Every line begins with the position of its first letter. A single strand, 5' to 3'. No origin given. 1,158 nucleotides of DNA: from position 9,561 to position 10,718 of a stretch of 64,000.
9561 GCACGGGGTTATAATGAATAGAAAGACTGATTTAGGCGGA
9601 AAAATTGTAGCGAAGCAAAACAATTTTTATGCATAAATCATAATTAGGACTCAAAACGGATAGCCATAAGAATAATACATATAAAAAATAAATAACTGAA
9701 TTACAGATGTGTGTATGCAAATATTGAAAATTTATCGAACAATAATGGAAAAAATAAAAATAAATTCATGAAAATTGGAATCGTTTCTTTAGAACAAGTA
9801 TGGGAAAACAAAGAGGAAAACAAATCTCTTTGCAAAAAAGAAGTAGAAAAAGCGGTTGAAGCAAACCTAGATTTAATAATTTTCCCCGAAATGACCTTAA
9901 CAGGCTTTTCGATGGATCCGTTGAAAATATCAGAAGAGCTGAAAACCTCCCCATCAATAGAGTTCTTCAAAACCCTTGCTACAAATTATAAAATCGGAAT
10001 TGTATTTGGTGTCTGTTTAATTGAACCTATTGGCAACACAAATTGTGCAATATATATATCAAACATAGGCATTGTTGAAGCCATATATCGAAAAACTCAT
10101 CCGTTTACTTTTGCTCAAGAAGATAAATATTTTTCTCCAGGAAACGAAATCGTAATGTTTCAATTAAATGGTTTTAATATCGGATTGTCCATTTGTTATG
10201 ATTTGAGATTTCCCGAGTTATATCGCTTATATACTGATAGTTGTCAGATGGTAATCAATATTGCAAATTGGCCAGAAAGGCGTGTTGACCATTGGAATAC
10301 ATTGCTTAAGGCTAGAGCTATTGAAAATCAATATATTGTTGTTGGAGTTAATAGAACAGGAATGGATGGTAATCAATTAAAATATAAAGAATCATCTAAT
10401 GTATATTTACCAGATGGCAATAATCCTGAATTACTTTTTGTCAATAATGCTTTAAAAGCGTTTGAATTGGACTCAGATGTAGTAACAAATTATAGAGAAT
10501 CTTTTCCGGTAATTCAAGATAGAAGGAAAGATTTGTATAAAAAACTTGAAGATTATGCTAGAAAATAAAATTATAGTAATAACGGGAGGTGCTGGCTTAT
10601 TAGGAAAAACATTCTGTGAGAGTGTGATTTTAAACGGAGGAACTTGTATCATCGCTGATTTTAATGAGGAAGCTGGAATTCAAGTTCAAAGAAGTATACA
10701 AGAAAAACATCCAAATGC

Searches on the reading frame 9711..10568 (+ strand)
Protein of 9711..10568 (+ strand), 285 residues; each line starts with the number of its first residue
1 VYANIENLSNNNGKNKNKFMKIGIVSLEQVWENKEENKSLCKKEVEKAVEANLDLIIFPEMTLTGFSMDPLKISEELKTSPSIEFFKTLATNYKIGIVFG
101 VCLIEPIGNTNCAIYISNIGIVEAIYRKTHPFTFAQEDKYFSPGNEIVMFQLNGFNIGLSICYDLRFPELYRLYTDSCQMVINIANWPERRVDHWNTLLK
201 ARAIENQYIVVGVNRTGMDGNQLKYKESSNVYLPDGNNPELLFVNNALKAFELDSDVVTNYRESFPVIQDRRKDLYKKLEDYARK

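Call 3: search_protein_families(library=pfam, proteins=[window:9711-10568:+], max_evalue=0.01)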
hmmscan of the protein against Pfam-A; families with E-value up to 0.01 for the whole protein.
window:9711-10568:+ (285 aa): 1 family
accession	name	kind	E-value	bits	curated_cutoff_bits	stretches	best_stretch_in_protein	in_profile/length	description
PF00795.27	CN_hydrolase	-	1.5e-35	123.3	23.2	1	21-236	1-228/256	Carbon-nitrogen hydrolase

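Call 4: search_protein_families(library=ncbifam, proteins=[window:9711-10568:+], max_evalue=0.01)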
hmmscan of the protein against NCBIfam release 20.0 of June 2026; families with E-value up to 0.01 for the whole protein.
window:9711-10568:+ (285 aa): 11 families
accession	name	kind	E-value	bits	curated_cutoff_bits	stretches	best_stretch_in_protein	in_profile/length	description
NF007757.0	PRK10438.1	equivalog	7.8e-42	143.3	249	1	20-271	4-250/256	amidohydrolase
NF033621.1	de_GSH_amidase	exception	1.4e-23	83.6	355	1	30-272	9-254/260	deaminated glutathione amidase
TIGR03381.1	agmatine_aguB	equivalog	1.8e-17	63.6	410.25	1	30-279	10-279/279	N-carbamoylputrescine amidase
NF040852.1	nitrile_Arch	equivalog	5e-17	61.9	500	1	20-276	1-260/262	nitrilase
NF010588.0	PRK13981.1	equivalog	1.1e-16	60.3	479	1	18-231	3-221/546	NAD+ synthase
NF009803.0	PRK13287.1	equivalog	1.7e-16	59.9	406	1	44-228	44-232/333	formamidase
TIGR00546.1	lnt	equivalog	4e-15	55.9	132.9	1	33-218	183-385/395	apolipoprotein N-acyltransferase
NF043013.1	DeGluthAmidYersProt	equivalog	5.6e-15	55.2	500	1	25-224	6-221/278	deaminated glutathione amidase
NF009802.0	PRK13286.1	equivalog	1.3e-08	34.2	427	1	47-230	46-235/345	aliphatic amidase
NF002730.0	PRK02628.1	equivalog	1.3e-07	30.2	473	1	14-152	7-148/677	NAD(+) synthase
NF008934.0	PRK12291.1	equivalog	1.3e-05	24.7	427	0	133-186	319-369/419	apolipoprotein N-acyltransferase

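Call 25: search_solved_structures(query=window:9711-10568:+, max_evalue=0.001, show_alignments=1)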
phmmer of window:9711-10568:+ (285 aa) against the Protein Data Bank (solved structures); distinct sequences matched with E-value up to 0.001: 34.
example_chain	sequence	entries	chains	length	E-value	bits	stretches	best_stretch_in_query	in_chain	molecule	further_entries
3p8k_A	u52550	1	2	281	1.5e-36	129.5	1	17-277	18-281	Hydrolase, carbon-nitrogen family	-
2e11_A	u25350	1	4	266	2e-26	96.2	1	24-232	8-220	Hydrolase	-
1f89_A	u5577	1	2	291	1.3e-15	60.8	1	18-278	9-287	32.5 KDA PROTEIN YLR351C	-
1ems_A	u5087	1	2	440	6.2e-15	58.5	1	34-277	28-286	NIT-FRAGILE HISTIDINE TRIAD FUSION PROTEIN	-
2w1v_A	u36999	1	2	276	3.4e-13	52.8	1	45-277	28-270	NITRILASE HOMOLOG 2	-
1j31_A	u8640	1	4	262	5.5e-12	48.9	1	20-276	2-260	Hypothetical protein PH0642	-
3ivz_A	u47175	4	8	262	1.8e-11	47.2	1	22-276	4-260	Nitrilase | Beta ureidopropionase (Beta-alanine synthase)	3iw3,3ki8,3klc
6ypa_A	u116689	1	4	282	4.5e-11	45.9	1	18-276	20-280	CN hydrolase domain-containing protein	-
7ovg_A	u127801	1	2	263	7.9e-11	45.1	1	20-276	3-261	CN hydrolase domain-containing protein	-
5h8i_A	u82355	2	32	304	8.7e-11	44.9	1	74-279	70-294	N-carbamoylputrescine amidohydrolase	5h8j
5h8k_A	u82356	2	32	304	2.2e-09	40.4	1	74-279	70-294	N-carbamoylputrescine amidohydrolase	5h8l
5jqn_A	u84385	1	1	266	6.7e-08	35.5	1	36-277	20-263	Aliphatic amidase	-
5g3o_A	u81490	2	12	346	6.8e-08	35.4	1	50-223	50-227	FORMAMIDASE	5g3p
3hkx_A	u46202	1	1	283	7e-08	35.4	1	35-277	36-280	Amidase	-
7elf_A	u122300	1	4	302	8.7e-08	35.1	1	32-213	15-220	KLLA0E15247p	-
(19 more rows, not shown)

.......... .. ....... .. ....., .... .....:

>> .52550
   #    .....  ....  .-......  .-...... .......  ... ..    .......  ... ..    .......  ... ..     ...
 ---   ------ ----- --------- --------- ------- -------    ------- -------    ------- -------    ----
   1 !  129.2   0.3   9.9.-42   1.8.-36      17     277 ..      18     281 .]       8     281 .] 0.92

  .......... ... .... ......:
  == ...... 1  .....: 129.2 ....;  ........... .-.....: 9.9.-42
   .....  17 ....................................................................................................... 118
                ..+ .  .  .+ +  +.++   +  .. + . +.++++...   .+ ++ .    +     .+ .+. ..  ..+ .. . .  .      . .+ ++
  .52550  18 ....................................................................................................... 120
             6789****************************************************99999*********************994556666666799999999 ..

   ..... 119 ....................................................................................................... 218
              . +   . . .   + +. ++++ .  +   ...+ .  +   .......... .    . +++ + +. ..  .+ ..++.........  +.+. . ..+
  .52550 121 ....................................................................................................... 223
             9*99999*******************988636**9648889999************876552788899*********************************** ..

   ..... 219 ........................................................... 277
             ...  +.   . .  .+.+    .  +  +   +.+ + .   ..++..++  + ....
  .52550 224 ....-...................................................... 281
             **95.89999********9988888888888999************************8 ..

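Call 35: find_homologous_proteins(query=window:9711-10568:+, max_evalue=0.00001)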
Query window:9711-10568:+ (285 aa): 7979 proteins with E <= 0.00001 among 8000 candidates; the best 120 are listed.
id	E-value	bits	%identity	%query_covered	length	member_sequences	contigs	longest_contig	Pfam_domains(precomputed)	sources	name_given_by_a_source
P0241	1.6e-174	597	98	93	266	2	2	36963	PF00795.28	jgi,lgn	jgi:predicted amidohydrolase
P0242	2.7e-107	376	63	91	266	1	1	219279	PF00795.28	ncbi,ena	-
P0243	9.6e-106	371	63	89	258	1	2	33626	PF00795.28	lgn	-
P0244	1.7e-99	351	64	82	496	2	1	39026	PF08659.17,PF13561.13,PF00106.32,PF00795.28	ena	-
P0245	1.1e-93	332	58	86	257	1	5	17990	PF00795.28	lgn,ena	-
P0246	3.6e-84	300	50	92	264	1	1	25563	PF00795.28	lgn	-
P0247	3.3e-83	297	53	88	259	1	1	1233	PF00795.28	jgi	jgi:predicted amidohydrolase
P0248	1.0e-82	296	53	88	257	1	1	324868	PF00795.28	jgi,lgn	-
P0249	5.9e-82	293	50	93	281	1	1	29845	PF00795.28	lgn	-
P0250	3.9e-81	291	52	88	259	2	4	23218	PF00795.28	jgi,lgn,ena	-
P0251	5.2e-80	287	51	88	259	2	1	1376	PF00795.28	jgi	-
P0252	9.9e-80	286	52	91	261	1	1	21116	PF00795.28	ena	-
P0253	7.5e-79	283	50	91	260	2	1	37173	PF00795.28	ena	-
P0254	7.5e-79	283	50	91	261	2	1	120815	PF00795.28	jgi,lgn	-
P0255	1.6e-77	279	50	91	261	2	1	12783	PF00795.28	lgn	-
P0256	1.6e-77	279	49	91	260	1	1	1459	PF00795.28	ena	-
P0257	1.8e-77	278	52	91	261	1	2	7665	PF00795.28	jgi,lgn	-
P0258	5.9e-77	277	49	91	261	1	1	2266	PF00795.28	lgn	-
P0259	1.2e-76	276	50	92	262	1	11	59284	PF00795.28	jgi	jgi:predicted amidohydrolase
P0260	1.3e-76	276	52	91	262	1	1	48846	PF00795.28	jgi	jgi:omega-amidase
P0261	1.6e-76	275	50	91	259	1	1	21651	PF00795.28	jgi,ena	-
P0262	1.9e-76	275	49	91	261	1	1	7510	PF00795.28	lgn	-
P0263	1.9e-76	275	48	91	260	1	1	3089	PF00795.28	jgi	jgi:omega-amidase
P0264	2.1e-76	275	48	91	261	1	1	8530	PF00795.28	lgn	-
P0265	2.1e-76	275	50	91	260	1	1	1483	PF00795.28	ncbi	-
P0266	2.6e-76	275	49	91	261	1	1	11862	PF00795.28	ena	-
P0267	3.3e-76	274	51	88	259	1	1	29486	PF00795.28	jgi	-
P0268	4.1e-76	274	49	91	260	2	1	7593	PF00795.28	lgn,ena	-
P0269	4.4e-76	274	50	91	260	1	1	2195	PF00795.28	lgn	-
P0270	5.2e-76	274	51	91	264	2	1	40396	PF00795.28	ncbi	-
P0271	6.2e-76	273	48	91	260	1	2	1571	PF00795.28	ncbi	-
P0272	6.3e-76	273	48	91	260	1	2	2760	PF00795.28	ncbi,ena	-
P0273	7.9e-76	273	50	91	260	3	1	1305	PF00795.28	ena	-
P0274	8.0e-76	273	48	93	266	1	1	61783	PF00795.28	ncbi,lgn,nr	ncbi:MAG: hypothetical protein JXR65_07225 [Bacteroidales bacterium]|nr:hypothetical protein [Bacter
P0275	8.2e-76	273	50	91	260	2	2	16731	PF00795.28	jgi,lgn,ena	-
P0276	9.6e-76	273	49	91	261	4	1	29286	PF00795.28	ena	-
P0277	1.0e-75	273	48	91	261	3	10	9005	PF00795.28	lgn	-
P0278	1.0e-75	273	50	91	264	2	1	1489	PF00795.28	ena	-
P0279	1.1e-75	273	49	91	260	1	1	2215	PF00795.28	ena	-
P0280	1.1e-75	273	48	91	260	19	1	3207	PF00795.28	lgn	-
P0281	2.0e-75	272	50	91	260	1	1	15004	PF00795.28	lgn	-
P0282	2.0e-75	272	48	91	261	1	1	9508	PF00795.28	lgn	-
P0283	2.1e-75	272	49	91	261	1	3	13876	PF00795.28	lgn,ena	-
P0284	2.2e-75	272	50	91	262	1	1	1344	PF00795.28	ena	-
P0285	2.7e-75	271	49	91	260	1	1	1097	PF00795.28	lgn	-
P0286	3.4e-75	271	48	91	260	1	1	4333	PF00795.28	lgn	-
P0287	3.8e-75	271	48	92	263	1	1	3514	PF00795.28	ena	-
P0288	3.8e-75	271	50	91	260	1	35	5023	PF00795.28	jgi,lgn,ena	-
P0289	4.4e-75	271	48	91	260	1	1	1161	PF00795.28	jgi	jgi:omega-amidase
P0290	4.5e-75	271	50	91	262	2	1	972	PF00795.28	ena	-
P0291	4.6e-75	271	50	91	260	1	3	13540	PF00795.28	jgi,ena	-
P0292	5.2e-75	270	48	91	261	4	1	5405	PF00795.28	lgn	-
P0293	5.2e-75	270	49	91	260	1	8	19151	PF00795.28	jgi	jgi:predicted amidohydrolase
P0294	5.2e-75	270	49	91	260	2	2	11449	PF00795.28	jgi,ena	-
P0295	5.2e-75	270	48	91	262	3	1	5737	PF00795.28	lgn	-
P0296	5.6e-75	270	49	88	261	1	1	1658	PF00795.28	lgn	-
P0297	7.0e-75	270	49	91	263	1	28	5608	PF00795.28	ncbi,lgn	-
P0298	7.4e-75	270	50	91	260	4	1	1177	PF00795.28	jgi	jgi:predicted amidohydrolase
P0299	7.4e-75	270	47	91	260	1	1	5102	PF00795.28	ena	-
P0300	8.6e-75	270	49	91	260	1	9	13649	PF00795.28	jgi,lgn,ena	jgi:omega-amidase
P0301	9.1e-75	270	50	91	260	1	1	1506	PF00795.28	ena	-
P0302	9.9e-75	270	48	91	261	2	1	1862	PF00795.28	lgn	-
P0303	1.0e-74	269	48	91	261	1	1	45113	PF00795.28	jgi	jgi:predicted amidohydrolase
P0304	1.1e-74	269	49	91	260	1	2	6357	PF00795.28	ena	-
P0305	1.2e-74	269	47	91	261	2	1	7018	PF00795.28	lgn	-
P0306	1.3e-74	269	48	91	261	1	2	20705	PF00795.28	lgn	-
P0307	1.4e-74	269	47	91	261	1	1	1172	PF00795.28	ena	-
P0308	1.5e-74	269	47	91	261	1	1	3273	PF00795.28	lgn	-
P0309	1.5e-74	269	49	91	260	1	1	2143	PF00795.28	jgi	-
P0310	1.5e-74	269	49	91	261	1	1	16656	PF00795.28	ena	-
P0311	1.5e-74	269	52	91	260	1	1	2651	PF00795.28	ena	-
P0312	1.6e-74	269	47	91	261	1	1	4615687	PF00795.28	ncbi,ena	-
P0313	1.7e-74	269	48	91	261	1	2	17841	PF00795.28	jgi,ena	jgi:predicted amidohydrolase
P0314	1.9e-74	269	48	91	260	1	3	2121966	PF00795.28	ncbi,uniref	ncbi:carbon-nitrogen family hydrolase [Aliarcobacter butzleri]|uniref:carbon-nitrogen family hydrola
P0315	2.5e-74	268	47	91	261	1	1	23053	PF00795.28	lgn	-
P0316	3.0e-74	268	49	91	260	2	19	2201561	PF00795.28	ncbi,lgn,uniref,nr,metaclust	ncbi:Nitrilase/cyanide hydratase and apolipoprotein N-acyltransferase [Sulfurimonas denitrificans DS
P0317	3.1e-74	268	48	91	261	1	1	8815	PF00795.28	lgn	-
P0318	3.1e-74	268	48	91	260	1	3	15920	PF00795.28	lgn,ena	-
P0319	3.6e-74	268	47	91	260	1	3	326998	PF00795.28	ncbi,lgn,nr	ncbi:MAG: Omega-amidase YafV [Turneriella sp.]|nr:Omega-amidase YafV [Turneriella sp.]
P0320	3.6e-74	268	48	92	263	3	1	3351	PF00795.28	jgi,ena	-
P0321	3.8e-74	268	48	91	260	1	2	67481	PF00795.28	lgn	-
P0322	4.6e-74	267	48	91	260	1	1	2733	PF00795.28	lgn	-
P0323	4.8e-74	267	48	91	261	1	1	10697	PF00795.28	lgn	-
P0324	4.9e-74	267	48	91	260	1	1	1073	PF00795.28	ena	-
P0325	5.4e-74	267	47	91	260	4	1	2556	PF00795.28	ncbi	-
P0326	5.6e-74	267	48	90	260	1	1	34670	PF00795.28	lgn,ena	-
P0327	5.6e-74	267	48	91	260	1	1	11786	PF00795.28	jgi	-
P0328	6.6e-74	267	47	91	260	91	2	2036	PF00795.28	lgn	-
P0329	6.8e-74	267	48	91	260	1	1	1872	PF00795.28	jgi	jgi:omega-amidase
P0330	7.9e-74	267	48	91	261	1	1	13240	PF00795.28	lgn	-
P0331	9.0e-74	266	49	93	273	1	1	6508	PF00795.28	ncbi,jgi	ncbi:MAG: nitrilase-related carbon-nitrogen hydrolase [Desulfomonile sp.]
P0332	9.2e-74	266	50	91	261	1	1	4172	PF00795.28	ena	-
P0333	9.7e-74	266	46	91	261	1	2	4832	PF00795.28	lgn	-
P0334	1.1e-73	266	47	91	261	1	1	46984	PF00795.28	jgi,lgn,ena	-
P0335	1.1e-73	266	48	91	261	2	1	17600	PF00795.28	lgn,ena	-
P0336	1.2e-73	266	48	91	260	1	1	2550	PF00795.28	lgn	-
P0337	1.2e-73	266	46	91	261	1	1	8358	PF00795.28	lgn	-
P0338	1.2e-73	266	47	91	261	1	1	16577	PF00795.28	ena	-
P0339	1.3e-73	266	48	91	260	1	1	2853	PF00795.28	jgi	jgi:omega-amidase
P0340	1.3e-73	266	49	91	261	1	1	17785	PF00795.28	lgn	-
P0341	1.3e-73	266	47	91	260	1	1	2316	PF00795.28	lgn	-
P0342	1.4e-73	266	48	91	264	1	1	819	PF00795.28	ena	-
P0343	1.4e-73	266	48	91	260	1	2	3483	PF00795.28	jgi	jgi:predicted amidohydrolase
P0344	1.4e-73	266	47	91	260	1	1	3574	PF00795.28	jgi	-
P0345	1.4e-73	266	52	91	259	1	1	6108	PF00795.28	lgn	-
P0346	1.4e-73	266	47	91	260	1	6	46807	PF00795.28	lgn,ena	-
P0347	1.5e-73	266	48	91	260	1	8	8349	PF00795.28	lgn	-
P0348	1.5e-73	266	47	91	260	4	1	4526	PF00795.28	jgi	-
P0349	1.6e-73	266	48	91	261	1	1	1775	PF00795.28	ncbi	-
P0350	1.6e-73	266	49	91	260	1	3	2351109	PF00795.28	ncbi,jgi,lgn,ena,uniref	ncbi:carbon-nitrogen family hydrolase [Arcobacter sp. 15-2]|uniref:nitrilase-related carbon-nitrogen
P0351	1.7e-73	265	47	91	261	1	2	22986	PF00795.28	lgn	-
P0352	1.7e-73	265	47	91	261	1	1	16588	PF00795.28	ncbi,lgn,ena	-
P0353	1.8e-73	265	48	91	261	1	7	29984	PF00795.28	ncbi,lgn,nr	ncbi:MAG: carbon-nitrogen family hydrolase [Gammaproteobacteria bacterium]|nr:carbon-nitrogen family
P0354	2.0e-73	265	47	91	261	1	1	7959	PF00795.28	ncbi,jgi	jgi:omega-amidase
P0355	2.0e-73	265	48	91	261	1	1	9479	PF00795.28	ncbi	-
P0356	2.0e-73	265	49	91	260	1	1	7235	PF00795.28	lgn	-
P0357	2.1e-73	265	50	91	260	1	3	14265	PF00795.28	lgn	-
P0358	2.1e-73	265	49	91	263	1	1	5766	PF00795.28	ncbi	-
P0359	2.2e-73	265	48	91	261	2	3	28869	PF00795.28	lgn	-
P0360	2.2e-73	265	47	91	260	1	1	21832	PF00795.28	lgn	-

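Call 36: find_encoding_contigs(protein=P0242, flank=9000, max_places=1)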
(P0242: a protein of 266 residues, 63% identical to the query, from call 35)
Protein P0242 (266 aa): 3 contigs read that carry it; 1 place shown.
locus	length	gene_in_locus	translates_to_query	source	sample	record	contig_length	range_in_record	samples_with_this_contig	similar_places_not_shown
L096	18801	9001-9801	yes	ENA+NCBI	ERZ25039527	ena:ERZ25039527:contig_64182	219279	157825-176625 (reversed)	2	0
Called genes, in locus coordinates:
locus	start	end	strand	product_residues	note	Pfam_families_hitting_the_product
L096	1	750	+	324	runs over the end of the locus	PF01073:3Beta_HSD, PF01370:Epimerase, PF02719:Polysacc_synt_2, PF04321:RmlD_sub_bind, PF05368:NmrA, PF07993:NAD_binding_4, PF13460:NAD_binding_10, PF16363:GDP_Man_Dehyd, +1 more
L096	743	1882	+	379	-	PF01041:DegT_DnrJ_EryC1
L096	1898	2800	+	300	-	PF00551:Formyl_trans_N, PF02911:Formyl_trans_C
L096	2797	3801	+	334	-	PF03102:NeuB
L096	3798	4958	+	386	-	PF02350:Epimerase_2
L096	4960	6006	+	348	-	PF00571:CBS (faint), PF00483:NTP_transferase, PF12804:NTP_transf_3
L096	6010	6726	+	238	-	PF02348:CTP_transf_3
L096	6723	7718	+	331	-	-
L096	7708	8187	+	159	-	PF00202:Aminotran_3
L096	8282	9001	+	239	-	PF00202:Aminotran_3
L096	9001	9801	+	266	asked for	PF00795:CN_hydrolase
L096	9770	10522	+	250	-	PF00106:adh_short, PF13561:adh_short_C2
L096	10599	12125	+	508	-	PF01943:Polysacc_synt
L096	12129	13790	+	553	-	PF05159:Capsule_synth (weak)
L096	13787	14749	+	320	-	-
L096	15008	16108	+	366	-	-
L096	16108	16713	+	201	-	PF00117:GATase, PF07685:GATase_3, PF01174:SNO, PF07722:Peptidase_C26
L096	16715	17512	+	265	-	PF00977:His_biosynth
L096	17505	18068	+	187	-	PF13302:Acetyltransf_3, PF00583:Acetyltransf_1 (weak), PF13523:Acetyltransf_8 (weak)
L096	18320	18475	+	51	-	-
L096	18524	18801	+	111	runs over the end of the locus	-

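Call 37: find_encoding_contigs(protein=P0244, flank=9000, max_places=1)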
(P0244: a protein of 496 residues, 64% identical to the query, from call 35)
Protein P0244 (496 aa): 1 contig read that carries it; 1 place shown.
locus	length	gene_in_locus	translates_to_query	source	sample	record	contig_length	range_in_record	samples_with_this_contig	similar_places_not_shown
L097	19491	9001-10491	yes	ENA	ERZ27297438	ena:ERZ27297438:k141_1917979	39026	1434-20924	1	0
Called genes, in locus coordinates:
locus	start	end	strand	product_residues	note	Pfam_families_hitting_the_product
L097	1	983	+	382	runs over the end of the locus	PF01041:DegT_DnrJ_EryC1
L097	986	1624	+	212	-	PF17836:PglD_N, PF25084:LbH_EIF2B, PF25087:GMPPB_C, PF00132:Hexapep, PF14602:Hexapep_2 (weak)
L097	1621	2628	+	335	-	PF03102:NeuB, PF08666:SAF (weak)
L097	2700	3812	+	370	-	PF02350:Epimerase_2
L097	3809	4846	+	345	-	PF00571:CBS (faint), PF00483:NTP_transferase, PF12804:NTP_transf_3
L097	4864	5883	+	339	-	PF03102:NeuB, PF08666:SAF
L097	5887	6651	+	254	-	PF02348:CTP_transf_3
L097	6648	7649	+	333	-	PF01408:GFO_IDH_MocA, PF03807:F420_oxidored (faint), PF22725:GFO_IDH_MocA_C3 (weak)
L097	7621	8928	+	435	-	PF00202:Aminotran_3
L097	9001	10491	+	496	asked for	PF00795:CN_hydrolase, PF00106:adh_short, PF08659:KR (weak), PF13561:adh_short_C2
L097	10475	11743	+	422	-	-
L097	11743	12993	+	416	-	PF04464:Glyphos_transf (weak)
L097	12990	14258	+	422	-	PF04932:Wzy_C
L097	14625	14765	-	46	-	-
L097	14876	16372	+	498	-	PF01943:Polysacc_synt, PF13440:Polysacc_synt_3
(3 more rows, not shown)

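Call 38: find_encoding_contigs(protein=P0316, flank=9000, max_places=1)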
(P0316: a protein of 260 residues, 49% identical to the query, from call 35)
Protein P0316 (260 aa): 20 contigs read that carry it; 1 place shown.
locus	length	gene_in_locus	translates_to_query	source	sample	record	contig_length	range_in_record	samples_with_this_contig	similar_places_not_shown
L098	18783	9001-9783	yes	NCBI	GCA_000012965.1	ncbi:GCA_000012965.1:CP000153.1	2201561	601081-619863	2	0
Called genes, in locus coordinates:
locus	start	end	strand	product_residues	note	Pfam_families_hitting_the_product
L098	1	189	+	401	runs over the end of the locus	PF01370:Epimerase (weak), PF02719:Polysacc_synt_2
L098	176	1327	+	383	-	PF01041:DegT_DnrJ_EryC1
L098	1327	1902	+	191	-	PF17836:PglD_N, PF25084:LbH_EIF2B (weak), PF25087:GMPPB_C (weak), PF00132:Hexapep (faint)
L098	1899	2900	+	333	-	PF03102:NeuB, PF08666:SAF (weak)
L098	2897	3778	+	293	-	PF10543:ORF6N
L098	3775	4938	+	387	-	PF02350:Epimerase_2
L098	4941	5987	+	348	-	PF00571:CBS (weak), PF00483:NTP_transferase, PF12804:NTP_transf_3 (weak)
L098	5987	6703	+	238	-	PF02348:CTP_transf_3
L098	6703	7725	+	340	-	PF01408:GFO_IDH_MocA, PF03446:NAD_binding_2 (weak), PF22725:GFO_IDH_MocA_C3, PF02894:GFO_IDH_MocA_C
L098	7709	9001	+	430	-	PF00202:Aminotran_3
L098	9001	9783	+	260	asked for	PF00795:CN_hydrolase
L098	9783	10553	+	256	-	PF00106:adh_short, PF01370:Epimerase (faint), PF08659:KR (weak), PF13561:adh_short_C2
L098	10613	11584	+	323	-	-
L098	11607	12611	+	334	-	-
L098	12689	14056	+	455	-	PF04055:Radical_SAM, PF06969:HemN_C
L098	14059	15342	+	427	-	PF13183:Fer4_8, PF14697:Fer4_21 (faint), PF25160:LdpA_Fe-S-bd (faint), PF12838:Fer4_7, PF13187:Fer4_9 (weak), PF13484:Fer4_16, PF13534:Fer4_17, PF02754:CCG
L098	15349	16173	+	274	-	PF01790:LGT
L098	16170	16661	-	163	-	PF09835:DUF2062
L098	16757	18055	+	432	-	PF00270:DEAD, PF04851:ResIII, PF00271:Helicase_C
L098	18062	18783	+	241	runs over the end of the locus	PF00849:PseudoU_synth_2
